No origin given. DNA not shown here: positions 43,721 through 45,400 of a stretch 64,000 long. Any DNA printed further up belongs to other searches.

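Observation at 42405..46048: Orphan two-gene module: membrane protein plus VirD4/TraG-like ATPase with C-terminal zinc ribbon, under a structured leader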

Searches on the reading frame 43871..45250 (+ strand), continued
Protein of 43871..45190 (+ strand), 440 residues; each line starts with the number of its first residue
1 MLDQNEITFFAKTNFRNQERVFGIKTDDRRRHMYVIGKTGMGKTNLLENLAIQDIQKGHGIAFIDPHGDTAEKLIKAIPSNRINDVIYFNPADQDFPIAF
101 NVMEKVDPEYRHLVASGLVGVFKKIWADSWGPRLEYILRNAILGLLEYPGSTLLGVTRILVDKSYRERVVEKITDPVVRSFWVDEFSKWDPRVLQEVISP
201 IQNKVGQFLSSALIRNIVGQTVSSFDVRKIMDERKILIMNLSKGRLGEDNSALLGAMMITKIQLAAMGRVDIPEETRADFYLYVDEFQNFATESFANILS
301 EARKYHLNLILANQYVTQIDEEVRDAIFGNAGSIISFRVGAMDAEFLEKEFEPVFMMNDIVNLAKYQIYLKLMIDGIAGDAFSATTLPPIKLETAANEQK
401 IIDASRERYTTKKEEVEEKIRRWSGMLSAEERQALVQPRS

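Call 77: get_annotated_region(hit=H5, flank=7000)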
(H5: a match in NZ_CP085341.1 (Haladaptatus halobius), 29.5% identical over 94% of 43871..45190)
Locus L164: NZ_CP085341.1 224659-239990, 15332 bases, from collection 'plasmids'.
description: Haladaptatus halobius strain PSR5 plasmid unnamed5, complete sequence
organism: Haladaptatus halobius (NCBI taxid 2884875)
taxonomy: Archaea; Euryarchaeota; Halobacteria; Halobacteriales; Haladaptataceae; Haladaptatus; Haladaptatus halobius
host: -; source: cell culture,saline soil; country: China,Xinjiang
typing (MOB-suite, as given by PLSDB): non-mobilizable
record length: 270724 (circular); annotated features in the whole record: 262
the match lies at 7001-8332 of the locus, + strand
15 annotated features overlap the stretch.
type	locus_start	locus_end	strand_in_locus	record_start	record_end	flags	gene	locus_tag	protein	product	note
CDS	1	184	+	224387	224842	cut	-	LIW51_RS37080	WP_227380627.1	hypothetical protein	-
CDS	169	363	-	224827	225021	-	-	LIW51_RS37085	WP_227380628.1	hypothetical protein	-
CDS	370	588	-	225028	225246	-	-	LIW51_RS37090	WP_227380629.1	hypothetical protein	-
CDS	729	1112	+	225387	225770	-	-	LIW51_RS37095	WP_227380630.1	hypothetical protein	-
CDS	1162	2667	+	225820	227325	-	-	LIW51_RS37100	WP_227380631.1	hypothetical protein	-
CDS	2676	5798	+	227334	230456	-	-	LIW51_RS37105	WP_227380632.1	hypothetical protein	-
CDS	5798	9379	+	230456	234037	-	-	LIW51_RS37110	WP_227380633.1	type IV secretion system DNA-binding domain-containing protein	-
CDS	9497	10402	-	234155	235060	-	-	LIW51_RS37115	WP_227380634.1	DUF3267 domain-containing protein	-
CDS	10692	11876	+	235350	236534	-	-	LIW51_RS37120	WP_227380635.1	hypothetical protein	-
CDS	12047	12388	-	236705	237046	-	-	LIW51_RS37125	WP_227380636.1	type II toxin-antitoxin system PemK/MazF family toxin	-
CDS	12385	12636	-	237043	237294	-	-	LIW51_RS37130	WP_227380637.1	AbrB/MazE/SpoVT family DNA-binding domain-containing protein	-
CDS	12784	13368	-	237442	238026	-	-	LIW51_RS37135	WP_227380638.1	site-specific integrase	GO:0015074 - DNA integration [Evidence IEA]; GO:0006310 - DNA recombination [Evidence IEA]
CDS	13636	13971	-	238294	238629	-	-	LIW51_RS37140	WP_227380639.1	hypothetical protein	-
CDS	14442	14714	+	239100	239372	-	-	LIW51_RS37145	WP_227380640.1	PadR family transcriptional regulator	-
CDS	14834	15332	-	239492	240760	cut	-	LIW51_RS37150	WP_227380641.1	HalOD1 output domain-containing protein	-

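Call 78: search_dna_similar(query=L163:3558-4625:+, collection=plasmids, mode=protein, max_evalue=0.00001, max_rows=40, rows=spread)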
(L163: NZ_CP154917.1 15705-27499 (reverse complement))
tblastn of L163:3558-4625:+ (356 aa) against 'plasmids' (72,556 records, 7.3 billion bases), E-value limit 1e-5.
Records with a match: 18; places in all: 19; records where one place covers at least 80% of the query: 18.
Best place of each record, by identity: >=99% 3; 95-99% 5; 80-90% 3; 60-80% 4; <60% 3.
By first word of the organism name: Bacillus 14; Shouchella 1; Niallia 1; Peribacillus 1; Metabacillus 1.
By predicted mobility (MOB-suite, as given by PLSDB): non-mobilizable 18.
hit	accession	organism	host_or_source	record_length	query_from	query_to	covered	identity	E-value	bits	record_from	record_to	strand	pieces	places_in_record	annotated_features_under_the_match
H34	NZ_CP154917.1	Bacillus subtilis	-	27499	1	356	100%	99.7%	0e+0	711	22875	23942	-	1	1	DUF87 domain-containing protein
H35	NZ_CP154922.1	Bacillus subtilis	-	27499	1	356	100%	99.7%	0e+0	711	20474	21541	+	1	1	DUF87 domain-containing protein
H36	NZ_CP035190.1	Bacillus licheniformis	cell culture,food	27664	1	356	100%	99.2%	0e+0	707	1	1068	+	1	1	DUF87 domain-containing protein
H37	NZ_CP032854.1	Bacillus subtilis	cell culture,Cheonggukjang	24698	1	356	100%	96.9%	0e+0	692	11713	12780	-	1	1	DUF87 domain-containing protein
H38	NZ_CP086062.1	Bacillus sp. BC1-43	Sing cell,soil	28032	1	356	100%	96.1%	0e+0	689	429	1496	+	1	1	DUF87 domain-containing protein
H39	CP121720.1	Bacillus subtilis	cell culture,Kantong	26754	1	356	100%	95.5%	0e+0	681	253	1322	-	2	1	hypothetical protein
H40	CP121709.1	Bacillus subtilis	cell culture,Kantong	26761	1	356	99%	95.8%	0e+0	686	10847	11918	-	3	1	hypothetical protein | DUF87 domain-containing protein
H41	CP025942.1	Bacillus subtilis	Mixed culture,Chinese food lobster sauce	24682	8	356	98%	97.1%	0e+0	681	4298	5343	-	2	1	hypothetical protein | ATPase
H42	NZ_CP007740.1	Bacillus methanolicus MGA3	soil sample, enrichment culture ...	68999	1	356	100%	87.9%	0e+0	644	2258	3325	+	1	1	DUF87 domain-containing protein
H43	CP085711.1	Bacillus sp. F19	single cell,soil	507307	1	356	100%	81.2%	0e+0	602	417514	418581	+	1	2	DUF87 domain-containing protein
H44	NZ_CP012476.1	Shouchella clausii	-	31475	1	356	100%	80.6%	0e+0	590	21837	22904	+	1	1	DUF87 domain-containing protein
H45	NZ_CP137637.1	Niallia sp. XMNu-256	-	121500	1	356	100%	79.8%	0e+0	586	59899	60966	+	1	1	DUF87 domain-containing protein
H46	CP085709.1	Bacillus sp. CMF21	single cell,soil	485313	1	356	100%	78.9%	0e+0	597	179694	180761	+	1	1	DUF87 domain-containing protein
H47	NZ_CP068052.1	Peribacillus psychrosaccharolyticus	-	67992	1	356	100%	78.4%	0e+0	585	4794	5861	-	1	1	DUF87 domain-containing protein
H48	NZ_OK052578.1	Metabacillus dongyingensis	white elm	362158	1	356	100%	77.6%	6e-160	590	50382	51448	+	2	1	DUF87 domain-containing protein | hypothetical protein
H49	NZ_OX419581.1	Bacillus subtilis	garden soil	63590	1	356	100%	32.9%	1e-47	179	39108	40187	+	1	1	DUF87 domain-containing protein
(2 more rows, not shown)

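Call 80: search_protein_families(library=pfam, proteins=[L163:3558-6215:+, L163:6227-7117:+, L163:9128-11671:+, L164:5798-9379:+], max_evalue=0.001)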
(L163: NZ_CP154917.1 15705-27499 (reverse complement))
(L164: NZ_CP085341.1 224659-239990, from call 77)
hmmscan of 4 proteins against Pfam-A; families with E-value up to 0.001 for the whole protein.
L163:3558-6215:+ (885 aa): 1 family
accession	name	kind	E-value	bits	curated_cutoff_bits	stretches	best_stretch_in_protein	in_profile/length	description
PF01935.23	DUF87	-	3.5e-09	37.5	23.2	1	332-579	8-216/220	Helicase HerA, central domain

L163:6227-7117:+ (296 aa): 1 family
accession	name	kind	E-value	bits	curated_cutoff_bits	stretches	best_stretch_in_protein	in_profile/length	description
PF13814.12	Replic_Relax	-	1.3e-10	42.2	25.3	1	16-214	4-182/191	Replication-relaxation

L163:9128-11671:+ (847 aa): 2 families
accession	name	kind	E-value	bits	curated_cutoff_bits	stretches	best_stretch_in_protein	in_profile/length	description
PF12846.13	AAA_10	-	7.7e-116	387.5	27.5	1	457-816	2-362/362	AAA-like domain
PF19044.6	P-loop_TraG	-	0.00018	20.8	25.8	0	673-746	229-301/413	TraG P-loop domain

L164:5798-9379:+ (1193 aa): 4 families
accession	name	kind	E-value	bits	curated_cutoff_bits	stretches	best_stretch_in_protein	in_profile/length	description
PF10412.15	TrwB_AAD_bind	-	3.6e-10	39.7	20.5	1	406-757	12-331/387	Type IV secretion-system coupling protein DNA-binding domain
PF01935.23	DUF87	-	0.00015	22.4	23.2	0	396-447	9-62/220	Helicase HerA, central domain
PF12696.13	TraG-D_C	-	0.00019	21.8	22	1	669-754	3-84/126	TraM recognition site of TraD and TraG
PF05872.18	HerA_C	-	0.00021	20.5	22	0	397-448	9-60/502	Helicase HerA-like C-terminal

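Call 107: get_annotated_region(hit=H49, flank=6000)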
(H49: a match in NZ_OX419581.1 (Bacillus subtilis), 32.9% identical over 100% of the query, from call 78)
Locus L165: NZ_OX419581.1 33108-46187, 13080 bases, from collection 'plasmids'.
description: Bacillus subtilis isolate NRS6116 plasmid NRS6116_2, complete sequence
organism: Bacillus subtilis (NCBI taxid 1423)
taxonomy: Bacteria; Bacillota; Bacilli; Bacillales; Bacillaceae; Bacillus; Bacillus subtilis
host: -; source: garden soil; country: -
typing (MOB-suite, as given by PLSDB): non-mobilizable
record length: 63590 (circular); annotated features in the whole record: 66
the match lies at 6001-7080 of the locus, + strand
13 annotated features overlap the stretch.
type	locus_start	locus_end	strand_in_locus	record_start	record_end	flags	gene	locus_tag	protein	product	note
CDS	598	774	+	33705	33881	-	-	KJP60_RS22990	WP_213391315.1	hypothetical protein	-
CDS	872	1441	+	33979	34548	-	-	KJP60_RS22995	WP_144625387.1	hypothetical protein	-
CDS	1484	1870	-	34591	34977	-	-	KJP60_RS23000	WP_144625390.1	hypothetical protein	-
CDS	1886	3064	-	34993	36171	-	-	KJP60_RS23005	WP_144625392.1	hypothetical protein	-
CDS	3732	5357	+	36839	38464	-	-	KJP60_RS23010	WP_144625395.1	hypothetical protein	-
CDS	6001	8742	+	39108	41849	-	-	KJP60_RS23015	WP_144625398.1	DUF87 domain-containing protein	-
CDS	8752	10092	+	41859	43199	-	-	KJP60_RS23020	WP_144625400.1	replication-relaxation family protein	-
CDS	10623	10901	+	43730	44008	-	-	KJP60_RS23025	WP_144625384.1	hypothetical protein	-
CDS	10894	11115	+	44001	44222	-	-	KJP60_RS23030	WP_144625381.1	hypothetical protein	-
CDS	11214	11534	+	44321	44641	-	-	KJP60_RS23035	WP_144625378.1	hypothetical protein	-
CDS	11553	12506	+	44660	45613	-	-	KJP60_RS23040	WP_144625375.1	conjugal transfer protein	-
CDS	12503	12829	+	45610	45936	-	-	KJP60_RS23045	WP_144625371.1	TcpD family membrane protein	-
CDS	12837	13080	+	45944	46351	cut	-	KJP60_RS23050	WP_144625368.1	TcpE family conjugal transfer membrane protein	-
